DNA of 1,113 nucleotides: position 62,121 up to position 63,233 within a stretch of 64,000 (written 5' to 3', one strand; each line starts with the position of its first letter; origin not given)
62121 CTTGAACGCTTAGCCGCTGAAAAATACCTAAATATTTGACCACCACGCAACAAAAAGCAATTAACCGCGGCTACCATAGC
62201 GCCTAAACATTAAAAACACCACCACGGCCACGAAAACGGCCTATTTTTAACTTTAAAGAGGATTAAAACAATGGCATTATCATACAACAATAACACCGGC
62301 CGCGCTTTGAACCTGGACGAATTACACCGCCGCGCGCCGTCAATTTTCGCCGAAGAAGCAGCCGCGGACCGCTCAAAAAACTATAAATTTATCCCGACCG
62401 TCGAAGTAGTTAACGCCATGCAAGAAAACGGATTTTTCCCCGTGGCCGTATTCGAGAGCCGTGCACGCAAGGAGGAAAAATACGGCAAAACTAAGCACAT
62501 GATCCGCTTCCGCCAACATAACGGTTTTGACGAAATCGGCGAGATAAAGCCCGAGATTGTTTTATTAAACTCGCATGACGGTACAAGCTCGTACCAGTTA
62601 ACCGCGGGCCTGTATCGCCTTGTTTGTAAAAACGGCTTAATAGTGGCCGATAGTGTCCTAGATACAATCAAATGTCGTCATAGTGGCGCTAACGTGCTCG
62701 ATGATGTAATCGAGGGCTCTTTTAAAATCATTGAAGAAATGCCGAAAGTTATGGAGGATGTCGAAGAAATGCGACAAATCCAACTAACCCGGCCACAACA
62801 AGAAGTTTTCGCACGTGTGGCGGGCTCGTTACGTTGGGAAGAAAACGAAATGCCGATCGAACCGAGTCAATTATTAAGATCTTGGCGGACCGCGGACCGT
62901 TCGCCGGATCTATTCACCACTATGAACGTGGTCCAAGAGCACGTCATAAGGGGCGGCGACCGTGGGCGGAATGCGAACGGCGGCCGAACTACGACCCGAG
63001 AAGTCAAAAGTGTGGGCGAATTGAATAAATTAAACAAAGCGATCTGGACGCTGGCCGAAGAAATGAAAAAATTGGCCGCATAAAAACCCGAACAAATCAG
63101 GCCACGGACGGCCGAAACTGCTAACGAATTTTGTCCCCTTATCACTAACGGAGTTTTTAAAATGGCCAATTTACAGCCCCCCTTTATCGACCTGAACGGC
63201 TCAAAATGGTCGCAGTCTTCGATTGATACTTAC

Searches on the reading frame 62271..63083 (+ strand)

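Call 71: search_protein_families(library=phrogs, proteins=[window:62271-63083:+], max_evalue=0.001)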
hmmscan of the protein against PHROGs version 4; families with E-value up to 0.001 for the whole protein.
window:62271-63083:+ (270 aa): 2 families
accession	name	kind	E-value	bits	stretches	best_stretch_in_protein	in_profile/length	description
phrog_12094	-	unknown function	5.8e-80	269.4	1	8-267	14-276/281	-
phrog_1221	-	unknown function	9.8e-08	32.4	1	83-176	154-248/355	-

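Call 110: search_protein_families(library=pfam, proteins=[window:62271-63083:+], max_evalue=0.001)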
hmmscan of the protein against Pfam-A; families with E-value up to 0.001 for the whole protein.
window:62271-63083:+ (270 aa): 1 family
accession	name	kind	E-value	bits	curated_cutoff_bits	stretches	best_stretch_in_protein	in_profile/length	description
PF06067.16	DUF932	-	4.8e-39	134.9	23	1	34-259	5-227/227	Domain of unknown function (DUF932)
